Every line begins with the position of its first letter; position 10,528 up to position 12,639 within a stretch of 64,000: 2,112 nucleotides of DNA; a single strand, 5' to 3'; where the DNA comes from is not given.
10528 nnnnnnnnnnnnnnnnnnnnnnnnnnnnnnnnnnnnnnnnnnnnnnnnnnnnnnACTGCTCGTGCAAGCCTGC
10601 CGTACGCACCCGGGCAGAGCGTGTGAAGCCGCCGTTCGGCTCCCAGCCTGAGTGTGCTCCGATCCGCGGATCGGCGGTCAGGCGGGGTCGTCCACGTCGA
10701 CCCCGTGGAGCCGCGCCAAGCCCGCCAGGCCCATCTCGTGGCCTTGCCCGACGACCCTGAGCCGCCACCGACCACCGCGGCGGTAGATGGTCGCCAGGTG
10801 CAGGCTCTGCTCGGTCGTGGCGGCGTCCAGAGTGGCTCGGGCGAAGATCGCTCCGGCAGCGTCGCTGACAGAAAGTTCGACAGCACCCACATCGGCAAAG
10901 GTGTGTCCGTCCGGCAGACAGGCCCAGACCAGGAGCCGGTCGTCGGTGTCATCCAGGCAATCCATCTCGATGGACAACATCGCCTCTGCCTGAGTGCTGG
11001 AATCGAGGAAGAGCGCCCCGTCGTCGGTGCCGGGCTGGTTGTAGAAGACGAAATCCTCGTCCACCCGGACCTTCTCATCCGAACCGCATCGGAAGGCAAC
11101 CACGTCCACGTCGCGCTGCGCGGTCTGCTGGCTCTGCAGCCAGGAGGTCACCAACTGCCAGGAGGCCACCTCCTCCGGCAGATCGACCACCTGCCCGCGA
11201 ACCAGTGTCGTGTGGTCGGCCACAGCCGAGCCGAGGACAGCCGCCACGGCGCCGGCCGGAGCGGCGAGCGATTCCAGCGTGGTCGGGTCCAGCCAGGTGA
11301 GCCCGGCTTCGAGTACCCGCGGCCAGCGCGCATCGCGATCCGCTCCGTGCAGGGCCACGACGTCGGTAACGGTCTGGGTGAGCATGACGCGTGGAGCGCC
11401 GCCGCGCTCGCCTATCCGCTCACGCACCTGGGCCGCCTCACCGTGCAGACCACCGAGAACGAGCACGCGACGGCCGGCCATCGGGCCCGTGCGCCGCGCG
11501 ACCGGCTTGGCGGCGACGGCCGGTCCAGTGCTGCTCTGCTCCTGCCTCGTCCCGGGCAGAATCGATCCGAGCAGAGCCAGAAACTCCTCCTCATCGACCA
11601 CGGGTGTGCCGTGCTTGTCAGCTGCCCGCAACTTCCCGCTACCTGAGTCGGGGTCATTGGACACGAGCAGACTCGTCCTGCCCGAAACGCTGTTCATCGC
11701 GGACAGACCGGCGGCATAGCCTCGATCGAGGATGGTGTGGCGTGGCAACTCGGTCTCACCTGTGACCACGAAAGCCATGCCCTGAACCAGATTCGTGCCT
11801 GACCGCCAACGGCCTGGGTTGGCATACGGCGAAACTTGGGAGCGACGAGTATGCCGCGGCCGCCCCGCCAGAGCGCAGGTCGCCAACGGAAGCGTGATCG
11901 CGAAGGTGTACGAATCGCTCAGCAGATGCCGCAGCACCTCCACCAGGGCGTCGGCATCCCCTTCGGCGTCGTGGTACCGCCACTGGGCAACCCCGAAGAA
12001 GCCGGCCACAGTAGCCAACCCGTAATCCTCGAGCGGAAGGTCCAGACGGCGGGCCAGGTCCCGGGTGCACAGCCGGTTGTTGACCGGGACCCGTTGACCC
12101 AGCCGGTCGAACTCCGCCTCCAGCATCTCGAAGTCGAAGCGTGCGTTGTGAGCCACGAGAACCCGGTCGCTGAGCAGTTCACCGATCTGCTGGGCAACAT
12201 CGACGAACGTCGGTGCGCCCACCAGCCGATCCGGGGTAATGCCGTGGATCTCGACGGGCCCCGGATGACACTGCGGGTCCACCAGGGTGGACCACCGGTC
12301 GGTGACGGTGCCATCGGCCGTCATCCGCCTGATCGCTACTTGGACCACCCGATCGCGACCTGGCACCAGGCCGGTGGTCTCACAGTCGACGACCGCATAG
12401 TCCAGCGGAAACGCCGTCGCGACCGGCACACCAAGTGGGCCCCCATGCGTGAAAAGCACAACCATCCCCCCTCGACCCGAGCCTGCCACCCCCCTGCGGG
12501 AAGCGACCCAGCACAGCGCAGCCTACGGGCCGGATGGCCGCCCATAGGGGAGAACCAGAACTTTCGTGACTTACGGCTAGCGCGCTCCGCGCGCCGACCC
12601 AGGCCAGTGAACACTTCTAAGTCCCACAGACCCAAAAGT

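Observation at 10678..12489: DnaQ-like DEDDh exonuclease fused to two BRCT-like domains and a C-terminal TerD domain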

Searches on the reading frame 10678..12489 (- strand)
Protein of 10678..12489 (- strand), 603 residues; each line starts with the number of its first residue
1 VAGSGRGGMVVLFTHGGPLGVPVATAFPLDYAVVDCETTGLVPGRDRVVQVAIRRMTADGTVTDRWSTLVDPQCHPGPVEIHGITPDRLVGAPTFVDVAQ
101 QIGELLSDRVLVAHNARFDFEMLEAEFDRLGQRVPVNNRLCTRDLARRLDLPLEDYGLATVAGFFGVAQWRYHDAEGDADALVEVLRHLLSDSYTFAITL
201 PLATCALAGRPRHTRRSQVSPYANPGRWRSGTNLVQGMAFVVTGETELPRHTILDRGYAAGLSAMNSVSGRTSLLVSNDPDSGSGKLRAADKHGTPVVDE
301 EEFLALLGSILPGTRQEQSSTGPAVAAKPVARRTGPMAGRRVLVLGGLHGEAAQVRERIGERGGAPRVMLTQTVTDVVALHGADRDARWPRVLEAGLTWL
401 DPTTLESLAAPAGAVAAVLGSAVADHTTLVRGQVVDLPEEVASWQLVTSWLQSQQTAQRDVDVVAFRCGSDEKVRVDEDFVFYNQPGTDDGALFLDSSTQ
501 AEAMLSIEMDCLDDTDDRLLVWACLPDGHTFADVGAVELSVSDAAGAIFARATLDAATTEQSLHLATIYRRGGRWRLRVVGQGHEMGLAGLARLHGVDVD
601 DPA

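Call 3: search_protein_families(library=pfam, proteins=[window:10678-12489:-], max_evalue=1)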
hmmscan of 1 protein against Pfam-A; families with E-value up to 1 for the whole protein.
window:10678-12489:- (603 aa): 8 families
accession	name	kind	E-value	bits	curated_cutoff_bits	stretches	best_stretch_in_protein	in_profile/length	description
PF02342.23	TerD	-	7.4e-24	84.7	25.3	1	428-593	4-185/187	TerD domain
PF00929.31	RNase_T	-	1.3e-23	84.8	24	1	33-186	2-164/164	Exonuclease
PF00533.33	BRCT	-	3.2e-05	24.5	21.3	1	233-306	4-77/78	BRCA1 C Terminus (BRCT) domain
PF04199.19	Cyclase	-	0.00088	20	23.1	0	429-492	54-121/142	Putative cyclase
PF01612.26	DNA_pol_A_exo1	-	0.0067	16.7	23.6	1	34-159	25-121/173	3'-5' exonuclease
PF13482.12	RNase_H_2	-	0.0093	16.4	22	0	105-178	55-125/165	RNase_H superfamily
PF07177.19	Neuralized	-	0.17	12.2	23.3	1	385-418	48-80/149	Neuralized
PF21762.3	DEDDh_C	-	0.21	12.1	27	1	109-186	108-185/188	DNA polymerase III subunit epsilon-like, C-terminal domain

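Call 4: search_protein_families(library=ncbifam, proteins=[window:10678-12489:-], max_evalue=1)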
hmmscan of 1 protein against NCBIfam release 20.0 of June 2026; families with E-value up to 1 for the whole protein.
window:10678-12489:- (603 aa): 30 families (the best 25 are shown)
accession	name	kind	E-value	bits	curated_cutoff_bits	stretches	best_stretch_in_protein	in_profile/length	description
NF004719.0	PRK06063.1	equivalog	2.4e-97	325.8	389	1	21-321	9-320/331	DEDDh family exonuclease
NF005906.0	PRK07883.1-4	equivalog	2.9e-36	124.9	495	1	30-192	7-170/563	DEDD exonuclease domain-containing protein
NF004112.0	PRK05601.1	equivalog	1.4e-27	96.6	550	2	31-147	74-190/407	DNA polymerase III subunit epsilon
NF005905.0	PRK07883.1-3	equivalog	9.8e-27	93.8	508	1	31-191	26-189/581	DEDD exonuclease domain-containing protein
TIGR01407.1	dinG_rel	hypoth_equivalog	2.1e-24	85.8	547.7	1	31-186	2-158/889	putative DnaQ family exonuclease/DinG family helicase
NF005907.0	PRK07883.1-5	equivalog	4.1e-24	84.9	454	1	29-191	28-193/584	DEDD exonuclease domain-containing protein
NF001688.0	PRK00448.1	equivalog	5.6e-24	83.8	873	1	30-193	424-588/1445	PolC-type DNA polymerase III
NF005981.0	PRK08074.1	equivalog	9.5e-24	83.4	789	1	31-191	5-167/931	ATP-dependent DNA helicase DinG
TIGR01405.1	polC_Gram_pos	equivalog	3.5e-23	81.3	1043.45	1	30-192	190-353/1211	DNA polymerase III subunit alpha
NF006316.0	PRK08517.1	equivalog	9.2e-23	80.9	247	1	31-188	72-228/270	3'-5' exonuclease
NF005289.0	PRK06807.1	equivalog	4.1e-22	78.8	335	1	26-179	5-158/313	3'-5' exonuclease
TIGR00573.1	dnaq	subfamily_domain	1.9e-21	76.5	71.5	1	31-192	9-176/217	exonuclease, DNA polymerase III, epsilon subunit family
NF004844.0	PRK06195.1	equivalog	2.1e-19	70.1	373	1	30-188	2-159/309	DNA polymerase III subunit epsilon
NF004964.0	PRK06310.1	equivalog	2.9e-17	62.9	236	1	31-191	9-172/250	DNA polymerase III subunit epsilon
NF004316.1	PRK05711.1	equivalog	5.4e-17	62.2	196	1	33-189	5-169/234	DNA polymerase III subunit epsilon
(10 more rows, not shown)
